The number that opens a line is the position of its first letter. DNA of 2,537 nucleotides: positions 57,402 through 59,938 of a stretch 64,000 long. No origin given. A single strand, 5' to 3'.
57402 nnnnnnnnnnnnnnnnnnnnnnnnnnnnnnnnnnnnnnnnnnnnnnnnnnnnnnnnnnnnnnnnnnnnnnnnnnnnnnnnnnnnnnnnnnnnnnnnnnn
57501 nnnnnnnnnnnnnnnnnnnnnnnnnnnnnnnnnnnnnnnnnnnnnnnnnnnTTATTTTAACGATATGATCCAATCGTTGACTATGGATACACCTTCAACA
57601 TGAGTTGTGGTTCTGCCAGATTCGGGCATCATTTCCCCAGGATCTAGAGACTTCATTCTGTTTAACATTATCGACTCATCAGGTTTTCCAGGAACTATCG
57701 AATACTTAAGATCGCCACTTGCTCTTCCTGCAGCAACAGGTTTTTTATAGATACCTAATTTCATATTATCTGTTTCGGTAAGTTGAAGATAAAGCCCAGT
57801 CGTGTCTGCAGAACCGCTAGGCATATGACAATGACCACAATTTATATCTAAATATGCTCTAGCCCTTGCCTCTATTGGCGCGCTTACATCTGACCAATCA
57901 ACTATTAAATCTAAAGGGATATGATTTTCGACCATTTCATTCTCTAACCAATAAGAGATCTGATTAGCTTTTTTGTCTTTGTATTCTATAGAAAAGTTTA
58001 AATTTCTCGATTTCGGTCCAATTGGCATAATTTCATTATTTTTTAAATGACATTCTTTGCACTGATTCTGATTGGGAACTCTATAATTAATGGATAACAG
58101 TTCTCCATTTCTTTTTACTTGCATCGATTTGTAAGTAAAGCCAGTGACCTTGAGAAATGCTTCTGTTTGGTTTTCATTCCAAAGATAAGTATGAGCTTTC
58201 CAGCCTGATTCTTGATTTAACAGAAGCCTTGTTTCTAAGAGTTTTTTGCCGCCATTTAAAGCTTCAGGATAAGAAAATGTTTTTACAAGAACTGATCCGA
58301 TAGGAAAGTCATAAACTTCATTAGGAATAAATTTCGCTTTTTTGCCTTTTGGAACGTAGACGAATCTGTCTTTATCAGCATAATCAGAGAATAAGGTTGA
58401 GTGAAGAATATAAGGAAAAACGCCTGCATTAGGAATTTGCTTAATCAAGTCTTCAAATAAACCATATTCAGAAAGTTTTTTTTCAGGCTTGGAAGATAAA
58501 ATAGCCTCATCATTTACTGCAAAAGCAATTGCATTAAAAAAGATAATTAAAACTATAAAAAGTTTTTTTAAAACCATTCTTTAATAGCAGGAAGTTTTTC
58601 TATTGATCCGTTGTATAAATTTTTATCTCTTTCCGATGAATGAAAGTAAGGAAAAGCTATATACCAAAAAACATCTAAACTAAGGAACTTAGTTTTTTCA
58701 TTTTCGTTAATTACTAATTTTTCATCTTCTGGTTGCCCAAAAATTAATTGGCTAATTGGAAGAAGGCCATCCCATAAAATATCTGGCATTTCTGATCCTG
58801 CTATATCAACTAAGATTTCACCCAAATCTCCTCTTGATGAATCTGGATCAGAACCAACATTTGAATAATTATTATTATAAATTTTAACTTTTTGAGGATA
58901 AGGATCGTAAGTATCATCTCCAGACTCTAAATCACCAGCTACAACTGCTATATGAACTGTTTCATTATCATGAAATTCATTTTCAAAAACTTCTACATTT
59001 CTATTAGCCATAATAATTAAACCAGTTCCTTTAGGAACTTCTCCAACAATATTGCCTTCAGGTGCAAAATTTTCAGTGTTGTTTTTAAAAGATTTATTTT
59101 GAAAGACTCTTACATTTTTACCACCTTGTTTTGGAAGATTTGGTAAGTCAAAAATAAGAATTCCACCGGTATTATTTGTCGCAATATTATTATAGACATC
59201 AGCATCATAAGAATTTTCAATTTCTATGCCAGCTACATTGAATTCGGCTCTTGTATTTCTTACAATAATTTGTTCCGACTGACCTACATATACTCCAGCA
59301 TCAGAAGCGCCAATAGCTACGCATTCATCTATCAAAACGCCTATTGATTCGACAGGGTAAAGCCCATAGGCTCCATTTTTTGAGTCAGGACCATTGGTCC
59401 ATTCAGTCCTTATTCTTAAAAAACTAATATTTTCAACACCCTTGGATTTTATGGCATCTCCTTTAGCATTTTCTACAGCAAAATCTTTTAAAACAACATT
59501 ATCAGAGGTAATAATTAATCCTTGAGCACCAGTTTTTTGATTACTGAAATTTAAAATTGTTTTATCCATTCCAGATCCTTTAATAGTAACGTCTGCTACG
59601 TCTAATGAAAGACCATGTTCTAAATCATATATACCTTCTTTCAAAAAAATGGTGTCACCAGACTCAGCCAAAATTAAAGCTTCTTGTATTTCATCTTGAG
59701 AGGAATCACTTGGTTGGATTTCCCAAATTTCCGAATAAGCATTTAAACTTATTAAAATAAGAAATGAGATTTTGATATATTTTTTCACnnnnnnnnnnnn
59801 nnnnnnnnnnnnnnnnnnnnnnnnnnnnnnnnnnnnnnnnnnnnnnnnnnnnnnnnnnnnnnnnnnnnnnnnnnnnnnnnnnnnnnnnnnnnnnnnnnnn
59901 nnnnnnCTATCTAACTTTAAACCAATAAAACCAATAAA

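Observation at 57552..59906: Secreted beta-helix protein plus diheme cytochrome c operon of unknown function, beside Fur-controlled iron uptake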

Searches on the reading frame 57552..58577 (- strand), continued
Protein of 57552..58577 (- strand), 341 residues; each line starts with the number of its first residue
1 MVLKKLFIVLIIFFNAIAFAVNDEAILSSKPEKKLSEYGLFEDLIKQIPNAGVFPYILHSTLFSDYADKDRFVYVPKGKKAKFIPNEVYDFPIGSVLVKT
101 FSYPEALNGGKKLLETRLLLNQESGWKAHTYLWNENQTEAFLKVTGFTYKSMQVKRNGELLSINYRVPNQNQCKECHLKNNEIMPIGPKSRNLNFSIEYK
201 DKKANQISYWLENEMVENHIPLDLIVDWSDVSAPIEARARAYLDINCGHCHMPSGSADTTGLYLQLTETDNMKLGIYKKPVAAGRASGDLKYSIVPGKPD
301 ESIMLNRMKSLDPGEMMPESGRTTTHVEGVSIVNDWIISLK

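Call 48: find_encoding_contigs(protein=P0398, flank=8000, max_places=2)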
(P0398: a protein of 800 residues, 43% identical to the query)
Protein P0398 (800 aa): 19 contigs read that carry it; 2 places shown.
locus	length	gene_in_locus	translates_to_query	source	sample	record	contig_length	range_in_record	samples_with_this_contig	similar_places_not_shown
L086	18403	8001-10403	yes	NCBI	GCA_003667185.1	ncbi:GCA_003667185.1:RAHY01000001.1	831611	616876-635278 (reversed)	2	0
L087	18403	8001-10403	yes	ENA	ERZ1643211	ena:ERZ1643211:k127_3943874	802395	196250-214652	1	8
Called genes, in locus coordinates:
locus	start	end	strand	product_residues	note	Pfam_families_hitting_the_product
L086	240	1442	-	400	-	PF02770:Acyl-CoA_dh_M, PF00441:Acyl-CoA_dh_1, PF08028:Acyl-CoA_dh_2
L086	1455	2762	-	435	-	PF02771:Acyl-CoA_dh_N, PF02770:Acyl-CoA_dh_M, PF00441:Acyl-CoA_dh_1, PF08028:Acyl-CoA_dh_2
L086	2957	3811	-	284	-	PF00892:EamA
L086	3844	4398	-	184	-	PF01871:AMMECR1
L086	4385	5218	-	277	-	PF01875:Memo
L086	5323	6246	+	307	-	PF01545:Cation_efflux, PF16916:ZT_dimer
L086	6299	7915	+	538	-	PF01636:APH (weak), PF08433:KTI12 (weak), PF13671:AAA_33, PF13238:AAA_18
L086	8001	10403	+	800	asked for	PF22842:Pel9A-like_beta_helix, PF05048:NosD, PF13229:Beta_helix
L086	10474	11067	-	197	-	PF01323:DSBA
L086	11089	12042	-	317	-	PF25917:BSH_RND (weak)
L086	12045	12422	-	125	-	PF11742:DUF3302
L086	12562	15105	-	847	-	PF00989:PAS (weak), PF08448:PAS_4, PF13188:PAS_8 (faint), PF00989:PAS, PF08448:PAS_4 (weak), PF13426:PAS_9, PF00990:GGDEF, PF00563:EAL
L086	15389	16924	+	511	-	PF16697:Yop-YscD_cpl, PF00498:FHA (weak), PF01464:SLT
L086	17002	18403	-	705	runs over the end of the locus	PF05954:Phage_GPD, PF04717:Phage_base_V, PF22178:Gp5_trimer_C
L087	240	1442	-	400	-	PF02770:Acyl-CoA_dh_M, PF00441:Acyl-CoA_dh_1, PF08028:Acyl-CoA_dh_2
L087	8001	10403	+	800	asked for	PF22842:Pel9A-like_beta_helix, PF05048:NosD, PF13229:Beta_helix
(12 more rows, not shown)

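Call 71: search_protein_families(library=pfam, alignment_id=A5, max_evalue=0.00001)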
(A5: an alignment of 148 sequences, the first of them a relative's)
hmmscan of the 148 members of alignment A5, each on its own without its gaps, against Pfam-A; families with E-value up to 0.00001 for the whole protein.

A. member 1, L001:7377-8708:+ (443 aa): 1 family
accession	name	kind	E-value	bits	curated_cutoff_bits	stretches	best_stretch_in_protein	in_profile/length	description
PF01053.26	Cys_Met_Meta_PP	-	2.7e-120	401.9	27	1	20-439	1-380/381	Cys/Met metabolism PLP-dependent enzyme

B. families by the number of members that match (of 148 scanned): 163 families (the first 25 are shown)
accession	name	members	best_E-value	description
PF11583.14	AurF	4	3.2e-13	P-aminobenzoate N-oxygenase AurF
PF01053.26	Cys_Met_Meta_PP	3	2.7e-120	Cys/Met metabolism PLP-dependent enzyme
PF12811.12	BaxI_1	3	4.1e-76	Bax inhibitor 1 like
PF02878.22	PGM_PMM_I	3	1.8e-45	Phosphoglucomutase/phosphomannomutase, alpha/beta/alpha domain I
PF02880.22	PGM_PMM_III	3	8.4e-40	Phosphoglucomutase/phosphomannomutase, alpha/beta/alpha domain III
PF16576.10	HlyD_D23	3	4.6e-25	Barrel-sandwich domain of CusB or HlyD membrane-fusion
PF02879.22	PGM_PMM_II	3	1.5e-18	Phosphoglucomutase/phosphomannomutase, alpha/beta/alpha domain II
PF00408.26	PGM_PMM_IV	3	3.3e-18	Phosphoglucomutase/phosphomannomutase, C-terminal domain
PF13437.12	HlyD_3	3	3.1e-17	HlyD family secretion protein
PF00027.35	cNMP_binding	3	2.8e-12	Cyclic nucleotide-binding domain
PF00440.29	TetR_N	3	9.7e-11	Bacterial regulatory proteins, tetR family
PF13533.13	Biotin_lipoyl_2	3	7.8e-10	Biotin-lipoyl like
PF00724.26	Oxidored_FMN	2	3.3e-58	NADH:flavin oxidoreductase / NADH oxidase family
PF13561.12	adh_short_C2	2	9e-56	Enoyl-(Acyl carrier protein) reductase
PF07690.21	MFS_1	2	3.8e-48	Major Facilitator Superfamily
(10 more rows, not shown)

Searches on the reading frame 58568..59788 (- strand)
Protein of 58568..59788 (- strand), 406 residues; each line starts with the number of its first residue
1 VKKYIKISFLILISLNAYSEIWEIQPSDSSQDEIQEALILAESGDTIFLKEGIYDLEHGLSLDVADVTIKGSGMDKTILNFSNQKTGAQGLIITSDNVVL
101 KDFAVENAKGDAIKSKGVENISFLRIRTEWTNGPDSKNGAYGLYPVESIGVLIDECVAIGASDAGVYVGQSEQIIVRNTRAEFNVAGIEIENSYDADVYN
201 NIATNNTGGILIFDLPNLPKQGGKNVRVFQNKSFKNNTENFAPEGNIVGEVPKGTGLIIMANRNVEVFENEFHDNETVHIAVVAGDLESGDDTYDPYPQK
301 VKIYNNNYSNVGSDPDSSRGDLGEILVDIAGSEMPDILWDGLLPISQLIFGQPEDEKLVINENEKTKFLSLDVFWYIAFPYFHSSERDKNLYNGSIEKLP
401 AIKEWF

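Call 3: search_protein_families(library=pfam, proteins=[window:58568-59788:-], max_evalue=0.01)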
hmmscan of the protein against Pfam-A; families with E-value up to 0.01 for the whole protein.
window:58568-59788:- (406 aa): 2 families
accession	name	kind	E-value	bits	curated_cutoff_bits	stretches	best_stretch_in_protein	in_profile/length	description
PF13229.12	Beta_helix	-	2.9e-13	50.2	25.9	1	77-213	12-145/158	Right handed beta helix region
PF05048.19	NosD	-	0.00012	22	23.6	1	134-277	32-150/212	Periplasmic copper-binding protein (NosD)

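Call 4: search_protein_families(library=ncbifam, proteins=[window:58568-59788:-], max_evalue=0.01)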
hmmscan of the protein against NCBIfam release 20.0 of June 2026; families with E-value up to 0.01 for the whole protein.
window:58568-59788:- (406 aa): 3 families
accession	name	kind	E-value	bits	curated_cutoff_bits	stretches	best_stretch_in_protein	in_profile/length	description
TIGR03805.1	beta_helix_1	subfamily_domain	3.6e-121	404.1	141.5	1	34-342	1-314/314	parallel beta-helix domain-containing protein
TIGR04247.1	NosD_copper_fam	subfamily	2.1e-07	29.9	300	1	34-116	1-75/377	nitrous oxide reductase family maturation protein NosD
TIGR03804.1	para_beta_helix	repeat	0.0013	18.4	19.45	0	187-214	1-28/44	parallel beta-helix repeat protein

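Call 8: search_solved_structures(query=window:58568-59788:-, max_evalue=1, show_alignments=2)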
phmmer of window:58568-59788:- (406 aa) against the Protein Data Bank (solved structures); distinct sequences matched with E-value up to 1: 0.

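Call 27: find_homologous_proteins(query=window:58568-59788:-, max_evalue=0.00001)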
Query window:58568-59788:- (406 aa): 8000 proteins with E <= 0.00001 among 8000 candidates; the best 120 are listed.
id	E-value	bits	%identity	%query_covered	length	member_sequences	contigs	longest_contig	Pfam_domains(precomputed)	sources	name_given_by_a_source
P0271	5.6e-264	893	99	100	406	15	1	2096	PF13229.13,PF22842.4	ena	-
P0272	3.8e-233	792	85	100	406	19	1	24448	PF13229.13,PF22842.4,PF05048.20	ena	-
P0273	3.1e-232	789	85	100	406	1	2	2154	PF13229.13,PF22842.4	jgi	jgi:parallel beta-helix repeat protein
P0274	1.3e-231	787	85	100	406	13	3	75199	PF13229.13,PF22842.4,PF05048.20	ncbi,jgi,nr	ncbi:right-handed parallel beta-helix repeat-containing protein [SAR86 cluster bacterium]|jgi:parall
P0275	1.5e-205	701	77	99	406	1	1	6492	PF13229.13,PF22842.4,PF05048.20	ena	-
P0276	2.5e-205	700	77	99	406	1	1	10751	PF13229.13,PF22842.4,PF05048.20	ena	-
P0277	2.6e-205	700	77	99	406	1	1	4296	PF13229.13,PF22842.4,PF05048.20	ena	-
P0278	3.7e-205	700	77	99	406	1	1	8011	PF13229.13,PF22842.4,PF05048.20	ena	-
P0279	3.8e-205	700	77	99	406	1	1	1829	PF13229.13,PF22842.4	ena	-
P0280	3.9e-205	699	76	99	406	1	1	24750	PF13229.13,PF22842.4,PF05048.20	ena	-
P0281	5.6e-205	699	77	99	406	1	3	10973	PF13229.13,PF22842.4,PF05048.20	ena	-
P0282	5.6e-205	699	77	99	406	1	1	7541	PF13229.13,PF22842.4,PF05048.20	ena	-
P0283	6.4e-205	699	77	99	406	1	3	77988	PF13229.13,PF22842.4,PF05048.20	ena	-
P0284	6.5e-205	699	77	99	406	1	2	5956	PF13229.13,PF22842.4,PF05048.20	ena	-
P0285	6.7e-205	699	77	99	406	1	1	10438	PF13229.13,PF22842.4,PF05048.20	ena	-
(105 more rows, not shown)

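Call 39: search_protein_families(library=pfam, proteins=[window:58568-59788:-], max_evalue=5)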
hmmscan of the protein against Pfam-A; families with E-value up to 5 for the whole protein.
window:58568-59788:- (406 aa): 4 families
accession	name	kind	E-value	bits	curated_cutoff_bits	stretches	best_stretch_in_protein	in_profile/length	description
PF13229.12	Beta_helix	-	2.9e-13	50.2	25.9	2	77-213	12-145/158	Right handed beta helix region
PF05048.19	NosD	-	0.00012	22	23.6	1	134-277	32-150/212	Periplasmic copper-binding protein (NosD)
PF01095.25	Pectinesterase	-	0.095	11.9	27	1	45-111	30-102/298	Pectinesterase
PF11589.14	DUF3244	-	0.18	12.3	25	1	162-220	20-76/96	Domain of unknown function (DUF3244)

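Call 51: search_solved_structures(query=A4, max_evalue=1, show_alignments=2)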
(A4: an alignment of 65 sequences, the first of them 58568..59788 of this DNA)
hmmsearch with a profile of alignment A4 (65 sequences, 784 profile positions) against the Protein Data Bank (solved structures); distinct sequences matched with E-value up to 1: 13.
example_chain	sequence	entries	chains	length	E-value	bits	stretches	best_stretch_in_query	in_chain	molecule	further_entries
7chu_A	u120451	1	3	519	0.001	20.9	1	42-90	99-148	Putative pectin lyase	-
1xg2_A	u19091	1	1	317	0.0025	19.6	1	43-122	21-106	Pectinesterase 1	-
3uw0_A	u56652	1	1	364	0.014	17.2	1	13-117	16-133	pectinesterase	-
8tne_A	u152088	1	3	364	0.019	16.7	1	42-122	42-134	Pectinesterase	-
2inu_A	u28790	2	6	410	0.086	14.5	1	50-85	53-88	Inulin fructotransferase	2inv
8tms_A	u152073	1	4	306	0.1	14.3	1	71-137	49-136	Pectinesterase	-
8hsn_A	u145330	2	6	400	0.16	13.6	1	46-84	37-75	Fructotransferase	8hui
1gq8_A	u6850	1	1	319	0.25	13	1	41-122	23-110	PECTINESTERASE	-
9j4i_A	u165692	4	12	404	0.35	12.5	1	50-84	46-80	DFA-III-forming inulin fructotransferase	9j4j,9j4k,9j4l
5zky_A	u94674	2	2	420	0.45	12.1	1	52-87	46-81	DFA-IIIase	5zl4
4hcs_A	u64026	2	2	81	0.47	12.1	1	584-631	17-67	Uncharacterized protein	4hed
5zl5_A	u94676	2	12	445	0.49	12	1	52-87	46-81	DFA-IIIase C387A mutant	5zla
5zks_A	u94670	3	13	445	0.49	12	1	52-87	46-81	DFA-IIIase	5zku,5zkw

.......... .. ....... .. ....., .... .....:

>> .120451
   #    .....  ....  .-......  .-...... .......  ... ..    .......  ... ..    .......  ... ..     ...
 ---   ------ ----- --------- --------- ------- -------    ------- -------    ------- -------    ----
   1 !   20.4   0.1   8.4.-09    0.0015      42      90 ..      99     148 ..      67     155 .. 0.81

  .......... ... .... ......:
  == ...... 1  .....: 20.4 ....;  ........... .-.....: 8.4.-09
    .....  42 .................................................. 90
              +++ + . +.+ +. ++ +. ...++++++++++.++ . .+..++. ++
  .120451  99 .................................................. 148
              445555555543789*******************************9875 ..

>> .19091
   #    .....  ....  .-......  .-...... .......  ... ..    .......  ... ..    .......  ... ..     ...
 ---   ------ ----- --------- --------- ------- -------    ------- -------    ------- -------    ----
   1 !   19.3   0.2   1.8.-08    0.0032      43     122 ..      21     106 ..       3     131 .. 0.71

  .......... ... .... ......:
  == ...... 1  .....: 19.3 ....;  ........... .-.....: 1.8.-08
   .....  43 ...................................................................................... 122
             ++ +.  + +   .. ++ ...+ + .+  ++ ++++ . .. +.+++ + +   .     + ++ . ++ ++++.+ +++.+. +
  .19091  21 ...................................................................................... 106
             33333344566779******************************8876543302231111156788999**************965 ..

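Call 57: predict_structure(alignment_id=A4)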
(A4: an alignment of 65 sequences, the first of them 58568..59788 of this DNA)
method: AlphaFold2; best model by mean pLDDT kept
length: 406 residues; sequences in the alignment: 65
mean_pLDDT: 93.0   pTM: 0.90
mean pLDDT of the five models: 93.0, 92.7, 92.3, 91.9, 91.2
residues with pLDDT >= 90: 321; 70-90: 71; 50-70: 13; < 50: 1
segments of 3 or more residues with pLDDT < 50: none
pLDDT, mean of each block of 10 residues (from residue 1): 71 70 97 97 97 98 97 98 94 98 97 97 98 95 98 98 98 98 98 98 98 95 95 97 90 95 97 96 92 93 97 80 80 91 90 92 95 85 85 94 68
secondary structure, 60 per line:
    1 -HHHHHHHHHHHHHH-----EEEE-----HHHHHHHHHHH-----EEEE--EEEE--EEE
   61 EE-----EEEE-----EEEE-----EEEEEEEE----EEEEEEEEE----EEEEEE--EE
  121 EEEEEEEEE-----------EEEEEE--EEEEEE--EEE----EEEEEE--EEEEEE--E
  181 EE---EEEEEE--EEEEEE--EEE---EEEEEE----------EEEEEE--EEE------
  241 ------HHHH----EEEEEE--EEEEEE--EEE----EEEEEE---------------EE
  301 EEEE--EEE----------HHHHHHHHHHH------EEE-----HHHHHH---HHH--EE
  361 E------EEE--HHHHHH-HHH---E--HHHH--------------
elements in order: H2-15 E21-24 H30-40 E46-49 E52-55 E58-62 E68-71 E77-80 E86-93 E98-106 E111-116 E119-129 E141-146 E149-154 E157-159 E164-169 E172-177 E180-182 E186-191 E194-199 E202-204 E208-213 E224-229 E232-234 H247-250 E255-260 E263-268 E271-273 E278-283 E299-304 E307-309 H320-330 E337-339 H345-350 E359-361 E368-370 H373-378 H389-392

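Call 59: fold_search(model_id=the predicted structure, library=pdb)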
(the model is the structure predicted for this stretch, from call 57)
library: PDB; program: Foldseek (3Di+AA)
matches with E <= 10: 338; with E <= 0.001: 121
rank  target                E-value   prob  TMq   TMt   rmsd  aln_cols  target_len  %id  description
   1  9ozd_A                8.7e-08  1.00  0.32  0.34  12.1       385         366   14  Crystal structure of the polysaccharide lyase RbmB from Vibrio cholerae bound to Vibrio Polysaccharide (released 2026-03-11)
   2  2pyg_A                1.2e-07  1.00  0.55  0.60   4.5       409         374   15  Azotobacter vinelandii Mannuronan C-5 epimerase AlgE4 A-module (released 2008-05-27)
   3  9ozl_C                1.9e-07  1.00  0.32  0.35  10.8       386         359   12  Crystal structure of the polysaccharide lyase RbmB from Vibrio cholerae (released 2026-03-11)
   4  2pyh_A                2.5e-07  1.00  0.55  0.59   5.9       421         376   15  Azotobacter vinelandii Mannuronan C-5 epimerase AlgE4 A-module complexed with mannuronan trisaccharide (released 2008-05-27)
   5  9ozl_B                2.8e-07  1.00  0.32  0.36  11.3       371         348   13  Crystal structure of the polysaccharide lyase RbmB from Vibrio cholerae (released 2026-03-11)
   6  2pyh_B                3.2e-07  1.00  0.55  0.59   6.1       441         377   14  Azotobacter vinelandii Mannuronan C-5 epimerase AlgE4 A-module complexed with mannuronan trisaccharide (released 2008-05-27)
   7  2pyg_B                3.4e-07  1.00  0.55  0.59   4.7       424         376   14  Azotobacter vinelandii Mannuronan C-5 epimerase AlgE4 A-module (released 2008-05-27)
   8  9ozl_A                7.4e-07  1.00  0.33  0.36  11.3       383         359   12  Crystal structure of the polysaccharide lyase RbmB from Vibrio cholerae (released 2026-03-11)
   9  8bwk_C                1.1e-06  1.00  0.45  0.28  11.0       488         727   13  Metagenomic derived PL6 alginate lyase (released 2023-12-20)
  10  9ozl_D                1.1e-06  1.00  0.34  0.37  10.8       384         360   12  Crystal structure of the polysaccharide lyase RbmB from Vibrio cholerae (released 2026-03-11)
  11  5lw3                  1.1e-06  1.00  0.51  0.54   7.6       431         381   15  Azotobacter vinelandii Mannuronan C-5 epimerase AlgE6 A-module (released 2017-10-25)
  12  9ozd_B                1.6e-06  1.00  0.41  0.45  11.3       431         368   12  Crystal structure of the polysaccharide lyase RbmB from Vibrio cholerae bound to Vibrio Polysaccharide (released 2026-03-11)
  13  9ozd_C                1.9e-06  1.00  0.31  0.33  11.2       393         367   13  Crystal structure of the polysaccharide lyase RbmB from Vibrio cholerae bound to Vibrio Polysaccharide (released 2026-03-11)
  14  8bwk_A                2.7e-06  1.00  0.34  0.22  11.9       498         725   14  Metagenomic derived PL6 alginate lyase (released 2023-12-20)
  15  8bwk_D                3.3e-06  1.00  0.41  0.26  11.7       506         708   12  Metagenomic derived PL6 alginate lyase (released 2023-12-20)
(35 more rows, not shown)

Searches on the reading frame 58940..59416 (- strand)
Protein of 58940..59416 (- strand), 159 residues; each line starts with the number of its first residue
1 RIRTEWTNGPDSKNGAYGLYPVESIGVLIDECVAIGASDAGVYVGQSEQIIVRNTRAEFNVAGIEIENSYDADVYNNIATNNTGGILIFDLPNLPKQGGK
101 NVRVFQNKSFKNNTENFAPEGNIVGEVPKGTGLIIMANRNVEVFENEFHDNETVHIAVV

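Call 61: search_solved_structures(query=window:58940-59416:-, max_evalue=10, show_alignments=5)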
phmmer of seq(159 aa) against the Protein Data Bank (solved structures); distinct sequences matched with E-value up to 10: 1.
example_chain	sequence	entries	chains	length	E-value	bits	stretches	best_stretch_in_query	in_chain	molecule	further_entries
1bmw_A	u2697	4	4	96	0.58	13.3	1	70-125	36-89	POLLEN ALLERGEN PHL P2 | ALLERGEN PHL P 2 | POLLEN ALLERGEN PHL P 2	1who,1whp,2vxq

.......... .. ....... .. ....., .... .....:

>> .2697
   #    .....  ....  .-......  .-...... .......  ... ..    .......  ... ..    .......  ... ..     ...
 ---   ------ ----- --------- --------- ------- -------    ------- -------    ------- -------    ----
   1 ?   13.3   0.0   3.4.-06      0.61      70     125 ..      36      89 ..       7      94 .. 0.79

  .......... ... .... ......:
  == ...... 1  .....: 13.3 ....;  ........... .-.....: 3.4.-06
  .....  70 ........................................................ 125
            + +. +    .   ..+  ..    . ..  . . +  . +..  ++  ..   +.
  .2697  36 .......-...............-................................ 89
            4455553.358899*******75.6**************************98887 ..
